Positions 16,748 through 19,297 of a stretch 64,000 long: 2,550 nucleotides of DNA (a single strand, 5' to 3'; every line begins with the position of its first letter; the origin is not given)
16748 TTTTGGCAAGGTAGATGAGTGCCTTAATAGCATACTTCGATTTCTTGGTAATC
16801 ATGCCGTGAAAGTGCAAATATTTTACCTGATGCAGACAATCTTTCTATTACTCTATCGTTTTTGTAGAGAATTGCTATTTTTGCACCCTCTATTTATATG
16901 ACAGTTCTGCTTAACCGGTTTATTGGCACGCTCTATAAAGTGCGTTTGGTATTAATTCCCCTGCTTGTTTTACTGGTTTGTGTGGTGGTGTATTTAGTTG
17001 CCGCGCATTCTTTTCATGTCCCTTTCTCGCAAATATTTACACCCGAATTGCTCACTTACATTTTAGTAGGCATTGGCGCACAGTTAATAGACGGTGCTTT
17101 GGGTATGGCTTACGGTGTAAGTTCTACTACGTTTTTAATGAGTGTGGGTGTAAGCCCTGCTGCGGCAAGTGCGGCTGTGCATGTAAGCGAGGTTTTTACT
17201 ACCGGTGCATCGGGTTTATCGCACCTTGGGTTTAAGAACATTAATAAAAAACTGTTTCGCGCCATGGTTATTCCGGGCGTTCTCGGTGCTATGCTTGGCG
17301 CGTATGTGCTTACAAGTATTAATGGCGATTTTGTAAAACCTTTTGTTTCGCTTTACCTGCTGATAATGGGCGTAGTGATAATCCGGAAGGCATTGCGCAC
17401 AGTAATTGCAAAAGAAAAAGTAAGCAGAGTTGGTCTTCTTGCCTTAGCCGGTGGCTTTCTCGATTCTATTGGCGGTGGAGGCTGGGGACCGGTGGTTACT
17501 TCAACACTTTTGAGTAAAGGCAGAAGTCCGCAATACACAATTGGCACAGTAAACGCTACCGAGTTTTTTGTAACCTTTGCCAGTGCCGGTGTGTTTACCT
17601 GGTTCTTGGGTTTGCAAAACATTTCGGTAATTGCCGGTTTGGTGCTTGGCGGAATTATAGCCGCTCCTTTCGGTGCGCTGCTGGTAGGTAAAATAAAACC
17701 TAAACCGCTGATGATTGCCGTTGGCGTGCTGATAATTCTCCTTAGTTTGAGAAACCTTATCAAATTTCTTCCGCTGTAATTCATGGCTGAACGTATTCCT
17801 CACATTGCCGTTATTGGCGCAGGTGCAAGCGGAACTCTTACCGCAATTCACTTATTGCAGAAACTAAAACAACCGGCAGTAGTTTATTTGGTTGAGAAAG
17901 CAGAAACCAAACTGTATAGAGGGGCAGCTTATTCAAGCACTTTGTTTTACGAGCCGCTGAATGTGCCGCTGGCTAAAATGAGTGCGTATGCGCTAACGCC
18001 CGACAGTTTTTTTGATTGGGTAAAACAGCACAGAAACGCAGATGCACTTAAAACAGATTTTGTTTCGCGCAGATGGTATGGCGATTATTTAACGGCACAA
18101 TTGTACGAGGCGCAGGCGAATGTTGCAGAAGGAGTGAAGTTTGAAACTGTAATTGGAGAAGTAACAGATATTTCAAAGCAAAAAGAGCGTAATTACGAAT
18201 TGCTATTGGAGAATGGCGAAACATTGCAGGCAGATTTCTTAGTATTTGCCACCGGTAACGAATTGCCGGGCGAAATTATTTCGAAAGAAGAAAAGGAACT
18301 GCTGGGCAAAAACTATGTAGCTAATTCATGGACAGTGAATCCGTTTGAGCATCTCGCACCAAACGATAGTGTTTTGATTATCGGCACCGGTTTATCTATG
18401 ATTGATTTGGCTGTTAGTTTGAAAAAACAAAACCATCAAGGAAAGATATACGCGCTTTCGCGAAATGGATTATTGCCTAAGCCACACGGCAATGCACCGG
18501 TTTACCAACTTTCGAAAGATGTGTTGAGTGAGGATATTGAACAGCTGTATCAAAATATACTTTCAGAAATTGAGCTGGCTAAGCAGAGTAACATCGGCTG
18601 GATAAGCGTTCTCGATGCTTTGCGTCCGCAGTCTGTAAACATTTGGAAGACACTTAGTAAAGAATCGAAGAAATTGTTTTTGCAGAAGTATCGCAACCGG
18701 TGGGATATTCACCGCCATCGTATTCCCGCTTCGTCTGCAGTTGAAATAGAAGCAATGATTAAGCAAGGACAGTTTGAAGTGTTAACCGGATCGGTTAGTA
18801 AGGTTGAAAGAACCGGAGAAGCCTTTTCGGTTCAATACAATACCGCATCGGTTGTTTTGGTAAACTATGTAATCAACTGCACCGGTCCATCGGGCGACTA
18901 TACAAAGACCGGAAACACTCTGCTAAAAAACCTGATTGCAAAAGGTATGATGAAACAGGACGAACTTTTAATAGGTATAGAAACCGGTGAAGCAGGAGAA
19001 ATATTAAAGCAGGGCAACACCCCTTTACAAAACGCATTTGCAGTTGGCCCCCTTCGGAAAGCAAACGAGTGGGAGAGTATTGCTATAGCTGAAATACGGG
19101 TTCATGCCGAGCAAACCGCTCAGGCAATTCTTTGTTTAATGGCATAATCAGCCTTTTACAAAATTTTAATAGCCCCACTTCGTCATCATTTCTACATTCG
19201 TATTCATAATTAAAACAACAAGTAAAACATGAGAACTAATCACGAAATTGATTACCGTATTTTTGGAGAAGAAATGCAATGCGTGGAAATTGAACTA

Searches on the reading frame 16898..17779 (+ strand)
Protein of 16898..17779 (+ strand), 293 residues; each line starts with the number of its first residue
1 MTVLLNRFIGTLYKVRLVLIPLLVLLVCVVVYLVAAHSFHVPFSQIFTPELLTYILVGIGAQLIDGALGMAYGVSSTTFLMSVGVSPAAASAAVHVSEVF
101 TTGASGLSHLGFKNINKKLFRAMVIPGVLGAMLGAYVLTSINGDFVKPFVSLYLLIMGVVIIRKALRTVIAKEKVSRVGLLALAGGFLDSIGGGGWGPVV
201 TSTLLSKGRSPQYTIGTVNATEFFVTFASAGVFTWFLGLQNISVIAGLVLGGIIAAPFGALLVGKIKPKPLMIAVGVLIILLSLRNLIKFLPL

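Call 9: search_protein_families(library=pfam, proteins=[window:16898-17779:+], max_evalue=0.01)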
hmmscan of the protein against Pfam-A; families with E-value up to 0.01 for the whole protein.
window:16898-17779:+ (293 aa): 1 family
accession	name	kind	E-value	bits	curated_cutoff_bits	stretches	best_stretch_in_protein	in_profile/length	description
PF01925.25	TauE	-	6e-35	121.5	32.6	1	54-285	1-236/237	Sulfite exporter TauE/SafE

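Call 10: find_encoding_contigs(protein=window:16898-17779:+, flank=6000, max_places=6)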
Protein window:16898-17779:+ (293 aa): 21 contigs read that carry it; 6 places shown.
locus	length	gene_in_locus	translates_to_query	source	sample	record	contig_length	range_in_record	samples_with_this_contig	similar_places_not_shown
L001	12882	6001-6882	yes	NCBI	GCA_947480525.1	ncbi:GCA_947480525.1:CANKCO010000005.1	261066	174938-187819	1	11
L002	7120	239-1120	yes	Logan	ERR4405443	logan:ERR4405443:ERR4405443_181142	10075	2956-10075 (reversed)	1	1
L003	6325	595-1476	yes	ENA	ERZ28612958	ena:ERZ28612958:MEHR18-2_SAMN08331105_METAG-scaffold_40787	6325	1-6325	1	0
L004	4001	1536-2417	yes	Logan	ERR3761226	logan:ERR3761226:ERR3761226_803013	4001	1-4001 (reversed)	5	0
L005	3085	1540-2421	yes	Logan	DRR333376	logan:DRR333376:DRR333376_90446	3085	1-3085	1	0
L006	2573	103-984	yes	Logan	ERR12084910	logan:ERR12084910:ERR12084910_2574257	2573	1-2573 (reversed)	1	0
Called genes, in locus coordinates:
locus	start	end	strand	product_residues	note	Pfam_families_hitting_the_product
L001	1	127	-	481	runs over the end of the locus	PF19295:SufBD_N, PF01458:SUFBD_core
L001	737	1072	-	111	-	-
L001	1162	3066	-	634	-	-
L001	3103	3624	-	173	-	PF18962:Por_Secre_tail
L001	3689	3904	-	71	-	-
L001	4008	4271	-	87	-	-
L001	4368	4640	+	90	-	-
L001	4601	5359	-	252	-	PF18962:Por_Secre_tail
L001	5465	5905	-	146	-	PF02082:Rrf2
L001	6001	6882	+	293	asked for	PF01925:TauE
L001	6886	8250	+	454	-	PF01266:DAO (faint), PF07992:Pyr_redox_2, PF13434:Lys_Orn_oxgnase (faint), PF13454:NAD_binding_9, PF13738:Pyr_redox_3 (weak)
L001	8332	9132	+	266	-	PF01987:AIM24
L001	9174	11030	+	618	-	PF13522:GATase_6, PF13537:GATase_7, PF00733:Asn_synthase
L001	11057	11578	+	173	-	PF04239:DUF421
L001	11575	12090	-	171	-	PF03061:4HBT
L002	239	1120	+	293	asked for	PF01925:TauE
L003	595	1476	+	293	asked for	PF01925:TauE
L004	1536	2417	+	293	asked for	PF01925:TauE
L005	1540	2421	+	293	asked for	PF01925:TauE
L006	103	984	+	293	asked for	PF01925:TauE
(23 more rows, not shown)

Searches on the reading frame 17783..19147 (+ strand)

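Call 9: search_protein_families(library=pfam, proteins=[window:17783-19147:+], max_evalue=0.01)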
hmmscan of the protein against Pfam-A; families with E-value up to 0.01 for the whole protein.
window:17783-19147:+ (454 aa): 8 families
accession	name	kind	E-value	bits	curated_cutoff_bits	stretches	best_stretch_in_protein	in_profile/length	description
PF13454.12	NAD_binding_9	-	1.6e-32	113.1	21.8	1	9-159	1-154/155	FAD-NAD(P)-binding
PF07992.20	Pyr_redox_2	-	7e-11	42.5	26.1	1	7-219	2-167/291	Pyridine nucleotide-disulphide oxidoreductase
PF13738.12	Pyr_redox_3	-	2.2e-09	37.5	30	1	88-274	72-238/305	Pyridine nucleotide-disulphide oxidoreductase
PF01266.30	DAO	-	4.2e-07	30.2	27.9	1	8-71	2-68/353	FAD dependent oxidoreductase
PF13434.12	Lys_Orn_oxgnase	-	1.2e-06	28.4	21.3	1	89-228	87-222/339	L-lysine 6-monooxygenase/L-ornithine 5-monooxygenase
PF03486.20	HI0933_like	-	7.9e-05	22.7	50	0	7-41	2-33/244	HI0933-like protein Rossmann domain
PF04820.20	Trp_halogenase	-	0.0013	18.1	21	0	8-42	2-37/458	Tryptophan halogenase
PF01134.28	GIDA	-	0.0015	18.1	22.1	0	119-182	110-173/391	Glucose inhibited division protein A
